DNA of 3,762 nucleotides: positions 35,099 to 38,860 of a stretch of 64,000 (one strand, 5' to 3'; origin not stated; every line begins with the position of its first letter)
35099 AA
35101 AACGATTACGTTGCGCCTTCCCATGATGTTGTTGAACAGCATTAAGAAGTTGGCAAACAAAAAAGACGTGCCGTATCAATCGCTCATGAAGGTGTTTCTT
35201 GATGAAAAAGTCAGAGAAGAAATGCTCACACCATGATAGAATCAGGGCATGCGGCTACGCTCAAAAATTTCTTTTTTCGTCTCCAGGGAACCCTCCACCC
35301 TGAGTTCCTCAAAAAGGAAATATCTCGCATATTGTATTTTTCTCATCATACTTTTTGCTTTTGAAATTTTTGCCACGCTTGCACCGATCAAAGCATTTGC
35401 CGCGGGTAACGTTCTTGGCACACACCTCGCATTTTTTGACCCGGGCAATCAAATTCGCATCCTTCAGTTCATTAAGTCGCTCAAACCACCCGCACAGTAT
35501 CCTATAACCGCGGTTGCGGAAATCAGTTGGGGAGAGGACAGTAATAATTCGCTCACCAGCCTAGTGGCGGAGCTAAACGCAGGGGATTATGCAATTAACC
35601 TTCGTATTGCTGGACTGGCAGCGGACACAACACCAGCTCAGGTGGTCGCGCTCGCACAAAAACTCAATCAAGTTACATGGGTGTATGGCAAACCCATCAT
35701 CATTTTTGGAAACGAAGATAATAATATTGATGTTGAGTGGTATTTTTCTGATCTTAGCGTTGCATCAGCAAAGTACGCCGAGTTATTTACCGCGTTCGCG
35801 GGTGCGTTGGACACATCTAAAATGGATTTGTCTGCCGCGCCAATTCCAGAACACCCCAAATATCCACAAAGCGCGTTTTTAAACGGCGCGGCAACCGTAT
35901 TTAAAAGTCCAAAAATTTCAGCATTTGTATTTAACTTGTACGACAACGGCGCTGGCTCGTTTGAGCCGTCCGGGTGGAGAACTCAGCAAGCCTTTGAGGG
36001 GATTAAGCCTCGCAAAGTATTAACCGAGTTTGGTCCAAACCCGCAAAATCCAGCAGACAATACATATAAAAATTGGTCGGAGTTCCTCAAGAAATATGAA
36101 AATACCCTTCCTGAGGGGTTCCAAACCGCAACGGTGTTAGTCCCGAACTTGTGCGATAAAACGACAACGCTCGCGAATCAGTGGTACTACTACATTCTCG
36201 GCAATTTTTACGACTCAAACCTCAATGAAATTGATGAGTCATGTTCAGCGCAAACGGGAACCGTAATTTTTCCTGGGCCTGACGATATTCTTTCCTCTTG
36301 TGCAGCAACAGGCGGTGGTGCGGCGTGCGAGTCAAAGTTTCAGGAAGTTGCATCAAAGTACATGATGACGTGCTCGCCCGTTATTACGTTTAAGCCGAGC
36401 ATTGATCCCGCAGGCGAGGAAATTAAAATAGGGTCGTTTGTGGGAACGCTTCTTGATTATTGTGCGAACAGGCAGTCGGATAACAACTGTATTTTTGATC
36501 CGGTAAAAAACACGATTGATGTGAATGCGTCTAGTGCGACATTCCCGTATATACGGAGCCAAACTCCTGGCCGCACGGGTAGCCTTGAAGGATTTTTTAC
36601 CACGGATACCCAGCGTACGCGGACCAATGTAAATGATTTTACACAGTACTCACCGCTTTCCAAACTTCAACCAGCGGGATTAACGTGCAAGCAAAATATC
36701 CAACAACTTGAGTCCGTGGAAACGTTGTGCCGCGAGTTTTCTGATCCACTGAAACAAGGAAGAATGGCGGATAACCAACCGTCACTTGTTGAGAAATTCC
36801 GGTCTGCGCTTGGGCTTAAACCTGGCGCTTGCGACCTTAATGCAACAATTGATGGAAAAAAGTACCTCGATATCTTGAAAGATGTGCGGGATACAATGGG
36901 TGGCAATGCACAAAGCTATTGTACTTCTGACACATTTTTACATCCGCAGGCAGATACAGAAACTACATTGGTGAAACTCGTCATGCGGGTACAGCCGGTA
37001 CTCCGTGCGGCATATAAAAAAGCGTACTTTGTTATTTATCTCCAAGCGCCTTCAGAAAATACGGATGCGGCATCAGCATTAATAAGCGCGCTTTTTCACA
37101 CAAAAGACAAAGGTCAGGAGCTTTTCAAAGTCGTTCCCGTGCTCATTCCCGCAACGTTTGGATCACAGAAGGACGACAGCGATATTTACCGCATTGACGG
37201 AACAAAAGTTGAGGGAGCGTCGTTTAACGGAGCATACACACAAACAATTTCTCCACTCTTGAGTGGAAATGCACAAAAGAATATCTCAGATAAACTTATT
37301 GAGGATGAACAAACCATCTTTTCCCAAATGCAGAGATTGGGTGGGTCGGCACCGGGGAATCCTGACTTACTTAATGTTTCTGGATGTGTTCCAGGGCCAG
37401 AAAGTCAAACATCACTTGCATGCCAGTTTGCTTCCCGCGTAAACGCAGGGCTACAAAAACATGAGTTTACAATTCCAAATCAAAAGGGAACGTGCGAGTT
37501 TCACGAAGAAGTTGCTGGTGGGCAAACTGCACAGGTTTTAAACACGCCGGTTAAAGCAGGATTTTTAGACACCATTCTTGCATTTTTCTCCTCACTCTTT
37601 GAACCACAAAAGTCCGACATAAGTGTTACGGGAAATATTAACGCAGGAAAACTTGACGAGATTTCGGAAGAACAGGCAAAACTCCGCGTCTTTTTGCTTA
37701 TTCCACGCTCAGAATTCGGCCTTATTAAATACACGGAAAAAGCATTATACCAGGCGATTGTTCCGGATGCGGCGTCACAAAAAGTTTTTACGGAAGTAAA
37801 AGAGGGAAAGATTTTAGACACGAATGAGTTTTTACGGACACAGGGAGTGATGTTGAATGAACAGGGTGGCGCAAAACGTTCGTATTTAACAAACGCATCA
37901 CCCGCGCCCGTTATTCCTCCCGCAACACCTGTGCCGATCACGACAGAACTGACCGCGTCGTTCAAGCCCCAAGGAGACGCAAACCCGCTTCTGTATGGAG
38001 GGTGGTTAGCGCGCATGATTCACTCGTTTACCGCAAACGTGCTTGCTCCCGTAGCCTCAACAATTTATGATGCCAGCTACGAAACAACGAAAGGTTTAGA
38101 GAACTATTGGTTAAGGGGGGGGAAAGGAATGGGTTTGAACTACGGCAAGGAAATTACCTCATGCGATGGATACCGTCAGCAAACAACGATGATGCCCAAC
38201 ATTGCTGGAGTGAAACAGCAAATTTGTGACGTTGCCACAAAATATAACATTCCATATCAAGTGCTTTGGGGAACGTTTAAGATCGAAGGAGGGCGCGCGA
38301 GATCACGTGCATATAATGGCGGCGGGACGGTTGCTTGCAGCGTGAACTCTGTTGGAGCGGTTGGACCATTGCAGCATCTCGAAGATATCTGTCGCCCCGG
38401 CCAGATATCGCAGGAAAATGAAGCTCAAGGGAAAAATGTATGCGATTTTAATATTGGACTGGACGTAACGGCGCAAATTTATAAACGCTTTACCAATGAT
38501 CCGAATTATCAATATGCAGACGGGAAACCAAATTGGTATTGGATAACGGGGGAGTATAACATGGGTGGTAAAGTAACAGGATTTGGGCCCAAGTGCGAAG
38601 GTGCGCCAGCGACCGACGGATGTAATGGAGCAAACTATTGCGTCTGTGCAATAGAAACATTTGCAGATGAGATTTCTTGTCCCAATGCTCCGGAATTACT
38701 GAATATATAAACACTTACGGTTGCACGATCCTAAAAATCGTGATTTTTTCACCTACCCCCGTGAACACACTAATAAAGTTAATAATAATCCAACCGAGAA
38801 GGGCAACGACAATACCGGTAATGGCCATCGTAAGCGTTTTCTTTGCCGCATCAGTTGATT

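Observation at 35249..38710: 1153-aa secreted protein with C-terminal SLT-like lytic transglycosylase motif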

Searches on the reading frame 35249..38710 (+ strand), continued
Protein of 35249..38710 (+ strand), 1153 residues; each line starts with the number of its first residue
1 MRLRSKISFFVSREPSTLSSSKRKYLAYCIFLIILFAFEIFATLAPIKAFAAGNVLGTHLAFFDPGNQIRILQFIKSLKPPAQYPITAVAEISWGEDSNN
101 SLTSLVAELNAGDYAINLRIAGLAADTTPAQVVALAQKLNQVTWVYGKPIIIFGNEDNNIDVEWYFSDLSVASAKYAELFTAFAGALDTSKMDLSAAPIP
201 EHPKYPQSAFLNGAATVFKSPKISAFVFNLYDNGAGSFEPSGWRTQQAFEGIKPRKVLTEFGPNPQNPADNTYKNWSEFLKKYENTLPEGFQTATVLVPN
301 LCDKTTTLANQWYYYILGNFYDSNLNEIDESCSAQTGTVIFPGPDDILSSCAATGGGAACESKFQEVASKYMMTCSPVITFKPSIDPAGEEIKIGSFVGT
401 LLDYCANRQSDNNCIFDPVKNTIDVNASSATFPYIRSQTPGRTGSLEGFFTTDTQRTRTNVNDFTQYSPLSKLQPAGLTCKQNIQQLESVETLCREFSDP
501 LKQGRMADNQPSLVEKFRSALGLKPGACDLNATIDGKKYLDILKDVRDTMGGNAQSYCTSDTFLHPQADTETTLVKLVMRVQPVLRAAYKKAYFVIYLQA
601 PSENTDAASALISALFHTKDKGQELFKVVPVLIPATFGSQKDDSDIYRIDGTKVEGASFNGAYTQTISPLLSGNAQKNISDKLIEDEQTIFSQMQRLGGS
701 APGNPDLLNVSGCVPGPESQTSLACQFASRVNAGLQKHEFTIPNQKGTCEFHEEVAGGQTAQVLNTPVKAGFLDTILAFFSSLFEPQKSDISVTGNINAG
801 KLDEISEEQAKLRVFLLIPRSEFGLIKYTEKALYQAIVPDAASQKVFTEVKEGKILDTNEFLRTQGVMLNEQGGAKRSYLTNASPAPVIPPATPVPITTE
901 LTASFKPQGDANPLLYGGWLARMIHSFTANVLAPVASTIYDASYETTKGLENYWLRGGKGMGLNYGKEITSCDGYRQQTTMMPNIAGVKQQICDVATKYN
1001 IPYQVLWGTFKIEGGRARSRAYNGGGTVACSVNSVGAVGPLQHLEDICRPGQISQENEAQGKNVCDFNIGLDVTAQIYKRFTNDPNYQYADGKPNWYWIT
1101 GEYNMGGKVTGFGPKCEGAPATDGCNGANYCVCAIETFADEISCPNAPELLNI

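Call 88: search_protein_families(library=pfam, proteins=[P0006, P0043, P0057, P0049, P0030, P0045, P0077, P0058, P0096, P0093], max_evalue=0.5)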
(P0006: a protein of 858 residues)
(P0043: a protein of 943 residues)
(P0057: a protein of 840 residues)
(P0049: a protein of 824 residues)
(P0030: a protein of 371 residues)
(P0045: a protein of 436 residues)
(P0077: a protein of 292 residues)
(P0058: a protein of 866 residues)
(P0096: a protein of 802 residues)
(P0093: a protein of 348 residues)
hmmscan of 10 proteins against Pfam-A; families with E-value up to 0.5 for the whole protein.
P0006 (858 aa): 0 families

P0043 (943 aa): 1 family
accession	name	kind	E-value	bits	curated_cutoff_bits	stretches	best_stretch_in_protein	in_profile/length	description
PF06406.17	StbA_N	-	0.14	12.6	24.6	1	291-355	93-157/158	Plasmid segregation protein ParM, N-terminal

P0057 (840 aa): 0 families

P0049 (824 aa): 1 family
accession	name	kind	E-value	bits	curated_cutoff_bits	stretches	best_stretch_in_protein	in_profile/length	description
PF01464.25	SLT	-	0.12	12.4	21.3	1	656-776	5-108/117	Transglycosylase SLT domain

P0030 (371 aa): 1 family
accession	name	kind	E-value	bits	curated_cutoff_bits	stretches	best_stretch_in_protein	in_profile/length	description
PF19806.4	DUF6289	-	0.047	14.4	27.3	1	277-302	19-43/43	Family of unknown function (DUF6289)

P0045 (436 aa): 0 families

P0077 (292 aa): 0 families

P0058 (866 aa): 0 families

P0096 (802 aa): 2 families
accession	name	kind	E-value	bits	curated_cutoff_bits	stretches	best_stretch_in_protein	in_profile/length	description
PF01464.25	SLT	-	1.1e-05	25.5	21.3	1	654-766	5-103/117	Transglycosylase SLT domain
PF00440.29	TetR_N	-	0.24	11.7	24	1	652-670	19-37/47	Bacterial regulatory proteins, tetR family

P0093 (348 aa): 0 families

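Call 90: search_protein_families(library=ncbifam, proteins=[window:35249-38707:+], max_evalue=0.1)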
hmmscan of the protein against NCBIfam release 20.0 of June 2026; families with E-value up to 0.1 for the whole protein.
window:35249-38707:+ (1153 aa): 0 families

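Call 106: find_encoding_contigs(protein=P0096, flank=8000, max_places=1)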
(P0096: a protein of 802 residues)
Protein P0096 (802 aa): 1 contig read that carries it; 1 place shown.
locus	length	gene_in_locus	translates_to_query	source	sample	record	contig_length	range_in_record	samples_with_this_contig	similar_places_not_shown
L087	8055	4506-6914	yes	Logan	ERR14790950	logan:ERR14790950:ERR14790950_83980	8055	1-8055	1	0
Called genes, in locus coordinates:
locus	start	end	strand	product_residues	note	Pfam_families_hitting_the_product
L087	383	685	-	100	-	-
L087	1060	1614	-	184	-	PF04542:Sigma70_r2, PF08281:Sigma70_r4_2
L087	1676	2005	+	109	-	-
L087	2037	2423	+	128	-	-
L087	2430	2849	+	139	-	-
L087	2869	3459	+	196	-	PF18895:T4SS_pilin (faint)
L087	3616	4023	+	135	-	PF18895:T4SS_pilin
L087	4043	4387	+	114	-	PF18895:T4SS_pilin (weak)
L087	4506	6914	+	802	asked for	PF01464:SLT (weak)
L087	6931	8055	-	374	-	?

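Call 107: find_encoding_contigs(protein=P0017, flank=8000, max_places=1)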
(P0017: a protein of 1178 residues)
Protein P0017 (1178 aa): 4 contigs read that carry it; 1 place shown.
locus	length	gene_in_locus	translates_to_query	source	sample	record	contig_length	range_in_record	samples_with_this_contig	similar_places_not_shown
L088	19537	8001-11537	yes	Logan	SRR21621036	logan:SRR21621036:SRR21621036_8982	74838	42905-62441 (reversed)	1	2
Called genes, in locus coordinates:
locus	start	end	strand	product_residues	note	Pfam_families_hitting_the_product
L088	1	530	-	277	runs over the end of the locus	PF00696:AA_kinase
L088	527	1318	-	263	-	-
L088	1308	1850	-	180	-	PF00293:NUDIX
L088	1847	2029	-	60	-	-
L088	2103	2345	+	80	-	-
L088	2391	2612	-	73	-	-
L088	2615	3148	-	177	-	PF07638:Sigma70_ECF (faint), PF04542:Sigma70_r2, PF08281:Sigma70_r4_2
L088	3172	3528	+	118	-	PF18895:T4SS_pilin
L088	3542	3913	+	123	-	PF18895:T4SS_pilin (weak)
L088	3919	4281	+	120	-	-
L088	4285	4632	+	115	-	PF18895:T4SS_pilin (weak)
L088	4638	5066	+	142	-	PF18895:T4SS_pilin (weak)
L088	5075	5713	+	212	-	-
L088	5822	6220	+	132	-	PF18895:T4SS_pilin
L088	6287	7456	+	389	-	PF09594:GT87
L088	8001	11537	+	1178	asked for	-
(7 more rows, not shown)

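Call 108: find_encoding_contigs(protein=P0044, flank=8000, max_places=1)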
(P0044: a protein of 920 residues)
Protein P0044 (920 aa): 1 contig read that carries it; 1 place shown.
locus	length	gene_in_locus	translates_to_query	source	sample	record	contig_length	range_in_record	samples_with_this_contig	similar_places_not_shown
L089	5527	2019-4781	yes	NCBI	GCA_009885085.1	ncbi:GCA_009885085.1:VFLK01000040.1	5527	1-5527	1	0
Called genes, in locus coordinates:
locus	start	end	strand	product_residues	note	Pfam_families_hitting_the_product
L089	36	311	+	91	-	-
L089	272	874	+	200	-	PF18895:T4SS_pilin (faint)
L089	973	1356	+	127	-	PF18895:T4SS_pilin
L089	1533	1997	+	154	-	PF18895:T4SS_pilin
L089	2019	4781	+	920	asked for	-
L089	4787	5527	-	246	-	?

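Call 109: find_encoding_contigs(protein=P0021, flank=8000, max_places=1)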
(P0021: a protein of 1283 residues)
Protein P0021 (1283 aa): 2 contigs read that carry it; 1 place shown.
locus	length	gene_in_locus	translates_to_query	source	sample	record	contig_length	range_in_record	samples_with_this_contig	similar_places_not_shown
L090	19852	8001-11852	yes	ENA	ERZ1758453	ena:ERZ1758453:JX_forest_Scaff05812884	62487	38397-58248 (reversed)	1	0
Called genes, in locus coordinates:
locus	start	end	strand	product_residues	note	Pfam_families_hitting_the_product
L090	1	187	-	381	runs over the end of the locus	PF00108:Thiolase_N, PF08545:ACP_syn_III (faint), PF02803:Thiolase_C, PF22691:Thiolase_C_1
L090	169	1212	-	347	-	PF01154:HMG_CoA_synt_N (weak), PF08540:HMG_CoA_synt_C (faint), PF08541:ACP_syn_III_C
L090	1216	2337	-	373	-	PF00368:HMG-CoA_red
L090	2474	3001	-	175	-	PF00293:NUDIX, PF14815:NUDIX_4 (weak)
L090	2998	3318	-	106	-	-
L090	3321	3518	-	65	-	-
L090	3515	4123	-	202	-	PF04542:Sigma70_r2, PF04545:Sigma70_r4 (weak), PF08281:Sigma70_r4_2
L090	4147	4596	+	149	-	-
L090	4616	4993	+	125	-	-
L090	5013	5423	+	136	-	PF18895:T4SS_pilin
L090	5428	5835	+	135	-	-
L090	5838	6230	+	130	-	PF18895:T4SS_pilin (faint)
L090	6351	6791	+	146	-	PF18895:T4SS_pilin (weak)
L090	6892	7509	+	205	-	-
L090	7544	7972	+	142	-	PF18895:T4SS_pilin (weak)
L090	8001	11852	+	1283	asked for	-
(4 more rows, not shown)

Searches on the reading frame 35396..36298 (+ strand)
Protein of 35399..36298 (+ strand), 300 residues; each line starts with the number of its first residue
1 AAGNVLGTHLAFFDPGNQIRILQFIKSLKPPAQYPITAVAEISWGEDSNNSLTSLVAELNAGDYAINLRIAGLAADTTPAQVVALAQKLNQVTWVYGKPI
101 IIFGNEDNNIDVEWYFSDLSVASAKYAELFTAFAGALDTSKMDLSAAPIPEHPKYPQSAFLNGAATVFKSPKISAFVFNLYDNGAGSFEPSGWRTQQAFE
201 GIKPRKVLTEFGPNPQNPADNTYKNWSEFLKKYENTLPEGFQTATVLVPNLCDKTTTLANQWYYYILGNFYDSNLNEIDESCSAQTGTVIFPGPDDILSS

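Call 11: search_protein_families(library=pfam, proteins=[window:35399-36298:+], max_evalue=10)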
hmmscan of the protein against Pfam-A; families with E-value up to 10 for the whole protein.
window:35399-36298:+ (300 aa): 0 families

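Call 38: search_solved_structures(query=A3, max_evalue=10, show_alignments=3)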
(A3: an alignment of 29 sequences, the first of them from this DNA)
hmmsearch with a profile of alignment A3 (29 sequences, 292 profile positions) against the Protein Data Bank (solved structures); distinct sequences matched with E-value up to 10: 7.
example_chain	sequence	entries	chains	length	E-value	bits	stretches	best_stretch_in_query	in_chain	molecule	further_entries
2m6u_A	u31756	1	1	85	0.43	13.1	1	90-119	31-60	Choline binding protein A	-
4k12_B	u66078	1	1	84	0.44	13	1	90-119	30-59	Choline binding protein A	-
4j29_A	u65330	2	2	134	0.48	12.9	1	13-76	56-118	Engineered Protein OR258 | DE NOVO DESIGNED PROTEIN OR258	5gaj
3a47_A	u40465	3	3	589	0.86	12.1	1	231-278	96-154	Oligo-1,6-glucosidase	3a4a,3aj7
3axh_A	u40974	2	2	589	0.86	12.1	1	231-278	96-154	Oligo-1,6-glucosidase IMA1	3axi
2hpq_P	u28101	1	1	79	1.2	11.6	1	234-265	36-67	Prothrombin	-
7udj_H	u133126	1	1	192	1.8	11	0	38-87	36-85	De novo designed helical repeat protein RPB_PEW3_R4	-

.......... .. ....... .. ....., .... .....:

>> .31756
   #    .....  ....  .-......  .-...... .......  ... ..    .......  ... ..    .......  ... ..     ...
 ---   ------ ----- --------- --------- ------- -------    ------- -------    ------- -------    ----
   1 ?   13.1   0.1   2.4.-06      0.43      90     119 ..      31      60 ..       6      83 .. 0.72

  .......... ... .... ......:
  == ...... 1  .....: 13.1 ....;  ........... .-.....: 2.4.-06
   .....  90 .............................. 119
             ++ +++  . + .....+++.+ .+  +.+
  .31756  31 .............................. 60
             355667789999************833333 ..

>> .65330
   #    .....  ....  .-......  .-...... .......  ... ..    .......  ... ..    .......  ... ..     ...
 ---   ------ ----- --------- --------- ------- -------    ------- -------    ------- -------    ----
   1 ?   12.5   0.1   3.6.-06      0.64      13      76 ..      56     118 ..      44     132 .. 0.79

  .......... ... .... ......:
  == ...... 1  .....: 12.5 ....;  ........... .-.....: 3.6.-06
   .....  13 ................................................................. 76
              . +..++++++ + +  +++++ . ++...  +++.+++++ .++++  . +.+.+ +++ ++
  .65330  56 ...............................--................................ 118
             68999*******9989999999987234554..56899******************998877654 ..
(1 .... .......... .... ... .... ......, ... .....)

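Call 39: search_protein_families(library=pfam, alignment_id=A3, max_evalue=1)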
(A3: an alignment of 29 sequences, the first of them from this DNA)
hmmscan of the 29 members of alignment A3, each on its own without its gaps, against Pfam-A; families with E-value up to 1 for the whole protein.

A. member 1, seq(296 aa): 0 families

B. families by the number of members that match (of 29 scanned): 9 families
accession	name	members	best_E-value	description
PF11790.14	Glyco_hydro_cc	1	0.005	Glycosyl hydrolase catalytic core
PF14478.12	DUF4430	1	0.01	Domain of unknown function (DUF4430)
PF14702.12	hGDE_central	1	0.052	Central domain of human glycogen debranching enzyme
PF02875.26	Mur_ligase_C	1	0.15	Mur ligase, glutamate ligase domain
PF17645.6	Amdase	1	0.17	Arylmalonate decarboxylase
PF16699.10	CSTF1_dimer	1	0.17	Cleavage stimulation factor subunit 1, dimerisation domain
PF24591.1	Phage_YunG-like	1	0.25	Phage YunG-like protein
PF10741.14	T2SSM_b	1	0.26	Type II secretion system (T2SS), protein M subtype b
PF02839.19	CBM_5_12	1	0.44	Carbohydrate-binding module family 5/12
